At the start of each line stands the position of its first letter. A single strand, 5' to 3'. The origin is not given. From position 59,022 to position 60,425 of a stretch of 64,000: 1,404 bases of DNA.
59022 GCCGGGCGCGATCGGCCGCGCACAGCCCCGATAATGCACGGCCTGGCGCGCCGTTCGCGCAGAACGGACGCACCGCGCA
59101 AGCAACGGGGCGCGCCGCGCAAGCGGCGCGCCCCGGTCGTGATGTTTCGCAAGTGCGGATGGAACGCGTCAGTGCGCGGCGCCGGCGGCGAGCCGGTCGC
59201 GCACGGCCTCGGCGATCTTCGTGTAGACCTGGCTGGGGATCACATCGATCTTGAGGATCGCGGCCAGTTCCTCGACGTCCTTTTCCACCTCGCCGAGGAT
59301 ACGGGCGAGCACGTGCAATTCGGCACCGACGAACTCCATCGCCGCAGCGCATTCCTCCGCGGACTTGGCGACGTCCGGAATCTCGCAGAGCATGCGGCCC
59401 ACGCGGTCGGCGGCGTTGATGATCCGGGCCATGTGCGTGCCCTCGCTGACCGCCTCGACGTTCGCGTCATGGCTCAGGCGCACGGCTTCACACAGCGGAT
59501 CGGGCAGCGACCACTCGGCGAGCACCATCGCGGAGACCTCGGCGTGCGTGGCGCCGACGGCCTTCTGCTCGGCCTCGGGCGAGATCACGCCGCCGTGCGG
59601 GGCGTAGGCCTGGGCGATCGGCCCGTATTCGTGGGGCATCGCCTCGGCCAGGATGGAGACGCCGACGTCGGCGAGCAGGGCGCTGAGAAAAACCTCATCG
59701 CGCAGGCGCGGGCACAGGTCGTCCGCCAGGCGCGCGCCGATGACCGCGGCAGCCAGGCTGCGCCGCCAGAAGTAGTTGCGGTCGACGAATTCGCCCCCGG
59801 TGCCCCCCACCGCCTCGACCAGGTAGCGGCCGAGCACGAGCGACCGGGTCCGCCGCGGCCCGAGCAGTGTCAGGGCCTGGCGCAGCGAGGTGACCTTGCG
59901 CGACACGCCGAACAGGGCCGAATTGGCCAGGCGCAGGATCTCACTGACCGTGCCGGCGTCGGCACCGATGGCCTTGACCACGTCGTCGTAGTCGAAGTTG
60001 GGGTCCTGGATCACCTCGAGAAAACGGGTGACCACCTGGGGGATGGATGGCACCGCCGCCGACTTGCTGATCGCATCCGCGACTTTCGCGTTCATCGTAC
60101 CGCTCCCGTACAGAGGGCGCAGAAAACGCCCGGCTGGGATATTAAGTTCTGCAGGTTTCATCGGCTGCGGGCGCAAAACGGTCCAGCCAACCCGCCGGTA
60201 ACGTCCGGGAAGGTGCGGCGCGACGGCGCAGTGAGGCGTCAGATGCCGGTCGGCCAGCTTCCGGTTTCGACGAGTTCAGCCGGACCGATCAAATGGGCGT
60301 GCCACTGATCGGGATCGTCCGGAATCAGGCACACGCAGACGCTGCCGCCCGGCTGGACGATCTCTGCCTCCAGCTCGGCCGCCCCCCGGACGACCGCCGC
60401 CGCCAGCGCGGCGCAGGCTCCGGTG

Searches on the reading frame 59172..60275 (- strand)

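Call 42: search_protein_families(library=pfam, proteins=[window:59172-60275:-], max_evalue=0.001)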
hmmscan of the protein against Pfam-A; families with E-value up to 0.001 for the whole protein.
window:59172-60275:- (368 aa): 1 family
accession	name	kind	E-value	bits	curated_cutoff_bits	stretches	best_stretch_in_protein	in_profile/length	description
PF08668.18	HDOD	-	4.4e-46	157.3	22.9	1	76-270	2-195/196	HDOD domain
